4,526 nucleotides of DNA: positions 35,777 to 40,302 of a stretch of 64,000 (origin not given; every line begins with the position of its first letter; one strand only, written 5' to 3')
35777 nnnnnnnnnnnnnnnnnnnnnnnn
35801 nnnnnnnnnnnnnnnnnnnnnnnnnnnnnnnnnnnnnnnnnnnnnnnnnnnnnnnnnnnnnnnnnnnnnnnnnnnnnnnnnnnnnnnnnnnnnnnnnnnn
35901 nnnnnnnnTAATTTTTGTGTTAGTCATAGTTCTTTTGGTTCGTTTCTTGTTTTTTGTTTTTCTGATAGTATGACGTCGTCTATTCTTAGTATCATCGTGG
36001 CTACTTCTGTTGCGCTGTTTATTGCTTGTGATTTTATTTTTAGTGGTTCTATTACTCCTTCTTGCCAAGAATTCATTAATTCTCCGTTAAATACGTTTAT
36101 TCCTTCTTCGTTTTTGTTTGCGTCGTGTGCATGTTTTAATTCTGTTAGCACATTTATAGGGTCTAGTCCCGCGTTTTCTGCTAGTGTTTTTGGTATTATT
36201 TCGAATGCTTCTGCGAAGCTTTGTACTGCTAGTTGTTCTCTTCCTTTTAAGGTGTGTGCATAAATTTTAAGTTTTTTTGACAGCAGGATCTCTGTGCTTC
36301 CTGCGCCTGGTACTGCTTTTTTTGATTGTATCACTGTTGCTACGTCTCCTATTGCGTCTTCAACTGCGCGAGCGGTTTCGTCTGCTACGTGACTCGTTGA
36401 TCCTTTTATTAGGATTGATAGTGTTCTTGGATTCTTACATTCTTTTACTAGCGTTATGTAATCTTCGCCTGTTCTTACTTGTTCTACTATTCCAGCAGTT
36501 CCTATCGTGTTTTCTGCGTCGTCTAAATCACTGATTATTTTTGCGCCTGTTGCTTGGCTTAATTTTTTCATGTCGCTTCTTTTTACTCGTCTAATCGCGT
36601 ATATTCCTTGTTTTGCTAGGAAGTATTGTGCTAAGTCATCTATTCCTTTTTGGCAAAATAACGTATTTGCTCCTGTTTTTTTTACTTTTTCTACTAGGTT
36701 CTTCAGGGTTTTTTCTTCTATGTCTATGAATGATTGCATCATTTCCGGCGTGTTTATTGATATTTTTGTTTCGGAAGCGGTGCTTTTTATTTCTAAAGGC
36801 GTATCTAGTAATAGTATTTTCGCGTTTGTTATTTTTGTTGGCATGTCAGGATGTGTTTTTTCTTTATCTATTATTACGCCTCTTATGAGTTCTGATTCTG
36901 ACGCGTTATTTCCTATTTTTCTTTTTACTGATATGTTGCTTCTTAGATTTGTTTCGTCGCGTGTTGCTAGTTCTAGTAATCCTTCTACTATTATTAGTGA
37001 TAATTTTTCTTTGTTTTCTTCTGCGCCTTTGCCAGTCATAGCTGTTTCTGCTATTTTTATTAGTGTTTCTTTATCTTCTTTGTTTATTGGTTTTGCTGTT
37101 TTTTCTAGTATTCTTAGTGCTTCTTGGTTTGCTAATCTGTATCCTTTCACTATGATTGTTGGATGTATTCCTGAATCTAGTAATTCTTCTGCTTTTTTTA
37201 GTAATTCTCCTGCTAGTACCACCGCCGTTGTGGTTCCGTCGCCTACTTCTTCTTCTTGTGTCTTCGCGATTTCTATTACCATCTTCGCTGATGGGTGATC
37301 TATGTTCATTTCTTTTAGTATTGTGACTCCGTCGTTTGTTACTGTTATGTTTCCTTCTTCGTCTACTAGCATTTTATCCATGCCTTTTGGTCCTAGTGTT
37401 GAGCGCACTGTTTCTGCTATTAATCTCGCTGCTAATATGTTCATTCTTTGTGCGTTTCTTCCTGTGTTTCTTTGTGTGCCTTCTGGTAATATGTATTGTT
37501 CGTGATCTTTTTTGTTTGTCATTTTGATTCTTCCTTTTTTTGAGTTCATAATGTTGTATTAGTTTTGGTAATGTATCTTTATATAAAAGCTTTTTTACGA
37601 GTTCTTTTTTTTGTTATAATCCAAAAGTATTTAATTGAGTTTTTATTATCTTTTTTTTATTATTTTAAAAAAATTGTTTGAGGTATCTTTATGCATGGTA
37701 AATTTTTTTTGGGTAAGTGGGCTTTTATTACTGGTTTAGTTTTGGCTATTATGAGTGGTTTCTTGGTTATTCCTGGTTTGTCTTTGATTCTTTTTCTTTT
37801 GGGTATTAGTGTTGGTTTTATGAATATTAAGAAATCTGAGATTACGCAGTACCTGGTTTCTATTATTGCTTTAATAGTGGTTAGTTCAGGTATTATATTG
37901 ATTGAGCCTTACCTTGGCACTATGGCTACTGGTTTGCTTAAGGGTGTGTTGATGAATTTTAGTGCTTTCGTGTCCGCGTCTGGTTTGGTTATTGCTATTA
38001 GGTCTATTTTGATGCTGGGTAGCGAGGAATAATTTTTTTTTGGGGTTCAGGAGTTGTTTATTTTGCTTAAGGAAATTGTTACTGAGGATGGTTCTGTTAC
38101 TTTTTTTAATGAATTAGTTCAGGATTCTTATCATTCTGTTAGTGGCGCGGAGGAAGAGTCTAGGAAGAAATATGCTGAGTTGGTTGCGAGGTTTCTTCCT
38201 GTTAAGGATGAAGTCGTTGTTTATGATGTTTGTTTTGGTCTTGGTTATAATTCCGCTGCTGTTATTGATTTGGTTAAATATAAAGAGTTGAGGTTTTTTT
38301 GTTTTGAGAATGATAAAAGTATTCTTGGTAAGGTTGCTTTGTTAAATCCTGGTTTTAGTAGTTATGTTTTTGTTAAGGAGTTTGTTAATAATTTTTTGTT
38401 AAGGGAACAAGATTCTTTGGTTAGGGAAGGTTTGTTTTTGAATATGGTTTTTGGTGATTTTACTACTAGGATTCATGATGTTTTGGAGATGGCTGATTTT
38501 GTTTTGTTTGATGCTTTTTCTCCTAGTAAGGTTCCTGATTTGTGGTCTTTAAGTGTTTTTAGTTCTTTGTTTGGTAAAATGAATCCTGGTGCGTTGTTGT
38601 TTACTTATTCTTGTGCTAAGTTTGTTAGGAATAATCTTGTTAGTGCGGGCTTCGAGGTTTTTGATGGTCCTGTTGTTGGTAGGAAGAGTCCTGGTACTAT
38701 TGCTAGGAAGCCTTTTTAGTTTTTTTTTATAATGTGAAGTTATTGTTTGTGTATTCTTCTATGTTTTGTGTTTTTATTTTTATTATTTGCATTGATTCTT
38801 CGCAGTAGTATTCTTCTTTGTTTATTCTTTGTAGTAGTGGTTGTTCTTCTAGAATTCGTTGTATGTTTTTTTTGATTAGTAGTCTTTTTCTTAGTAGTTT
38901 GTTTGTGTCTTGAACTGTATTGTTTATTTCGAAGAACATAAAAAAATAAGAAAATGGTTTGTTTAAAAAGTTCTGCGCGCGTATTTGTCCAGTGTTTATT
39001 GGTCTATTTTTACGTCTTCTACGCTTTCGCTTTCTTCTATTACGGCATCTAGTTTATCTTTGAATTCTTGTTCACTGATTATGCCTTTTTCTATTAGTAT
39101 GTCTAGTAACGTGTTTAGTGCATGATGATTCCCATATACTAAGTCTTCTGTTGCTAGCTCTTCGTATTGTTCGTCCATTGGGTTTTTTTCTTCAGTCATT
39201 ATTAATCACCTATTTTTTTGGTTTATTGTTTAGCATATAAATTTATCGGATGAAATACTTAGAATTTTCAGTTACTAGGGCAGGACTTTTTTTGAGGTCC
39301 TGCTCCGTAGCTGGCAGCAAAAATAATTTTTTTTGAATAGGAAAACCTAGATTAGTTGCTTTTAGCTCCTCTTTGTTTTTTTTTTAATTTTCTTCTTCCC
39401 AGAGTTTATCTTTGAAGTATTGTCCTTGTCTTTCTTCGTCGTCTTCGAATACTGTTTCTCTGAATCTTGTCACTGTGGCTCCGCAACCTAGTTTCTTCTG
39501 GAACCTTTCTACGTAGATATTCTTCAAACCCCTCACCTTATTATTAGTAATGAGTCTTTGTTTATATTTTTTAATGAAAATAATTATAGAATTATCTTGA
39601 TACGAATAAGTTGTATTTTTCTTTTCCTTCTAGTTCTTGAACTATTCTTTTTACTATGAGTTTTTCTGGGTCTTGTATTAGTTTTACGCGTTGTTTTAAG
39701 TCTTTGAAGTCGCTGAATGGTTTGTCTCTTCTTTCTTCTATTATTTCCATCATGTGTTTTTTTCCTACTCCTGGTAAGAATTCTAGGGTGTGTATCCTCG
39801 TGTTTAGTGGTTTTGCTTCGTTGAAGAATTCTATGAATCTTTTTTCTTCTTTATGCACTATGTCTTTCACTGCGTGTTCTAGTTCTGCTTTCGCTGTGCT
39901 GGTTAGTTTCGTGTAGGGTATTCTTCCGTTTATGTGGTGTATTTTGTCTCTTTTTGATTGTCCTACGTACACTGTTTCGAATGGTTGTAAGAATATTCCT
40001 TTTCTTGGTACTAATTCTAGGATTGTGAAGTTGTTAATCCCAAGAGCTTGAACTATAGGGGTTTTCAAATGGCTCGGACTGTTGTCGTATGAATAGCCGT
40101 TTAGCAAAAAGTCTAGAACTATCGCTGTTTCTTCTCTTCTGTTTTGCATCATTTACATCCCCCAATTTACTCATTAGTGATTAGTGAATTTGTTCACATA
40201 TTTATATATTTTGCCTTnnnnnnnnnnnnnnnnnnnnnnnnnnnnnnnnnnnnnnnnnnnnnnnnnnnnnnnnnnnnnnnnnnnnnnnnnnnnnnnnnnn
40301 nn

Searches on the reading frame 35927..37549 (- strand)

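Call 37: search_protein_families(library=pfam, proteins=[window:35927-37549:-])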
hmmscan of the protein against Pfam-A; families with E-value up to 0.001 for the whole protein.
window:35927-37549:- (541 aa): 1 family
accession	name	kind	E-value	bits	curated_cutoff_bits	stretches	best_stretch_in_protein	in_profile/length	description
PF00118.29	Cpn60_TCP1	-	3.2e-172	574.1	34.3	1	44-529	1-488/490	TCP-1/cpn60 chaperonin family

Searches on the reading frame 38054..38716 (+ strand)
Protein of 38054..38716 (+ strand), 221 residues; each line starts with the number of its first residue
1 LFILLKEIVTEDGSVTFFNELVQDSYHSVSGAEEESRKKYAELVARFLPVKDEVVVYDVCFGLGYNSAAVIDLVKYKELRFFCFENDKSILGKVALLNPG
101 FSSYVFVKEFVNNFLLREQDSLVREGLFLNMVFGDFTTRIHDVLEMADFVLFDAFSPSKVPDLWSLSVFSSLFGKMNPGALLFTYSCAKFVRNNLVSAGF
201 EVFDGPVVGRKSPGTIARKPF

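Call 38: search_protein_families(library=pfam, proteins=[window:38054-38716:+])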
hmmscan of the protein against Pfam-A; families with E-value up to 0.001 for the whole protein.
window:38054-38716:+ (221 aa): 1 family
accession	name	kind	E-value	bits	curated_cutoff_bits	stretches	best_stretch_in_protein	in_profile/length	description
PF05430.17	Methyltransf_30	-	6.3e-26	91.2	22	1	117-219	21-123/124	S-adenosyl-L-methionine-dependent methyltransferase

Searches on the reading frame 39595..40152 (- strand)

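Call 38: search_protein_families(library=pfam, proteins=[window:39595-40152:-])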
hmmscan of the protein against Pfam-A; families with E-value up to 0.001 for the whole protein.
window:39595-40152:- (186 aa): 2 families
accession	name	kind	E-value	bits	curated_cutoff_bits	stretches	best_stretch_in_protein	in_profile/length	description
PF04919.18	DUF655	-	2.2e-66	223.7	22.2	1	7-184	2-180/181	Protein of unknown function (DUF655)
PF14579.12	HHH_6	-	1.1e-05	26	25.6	1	123-158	27-63/90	Helix-hairpin-helix motif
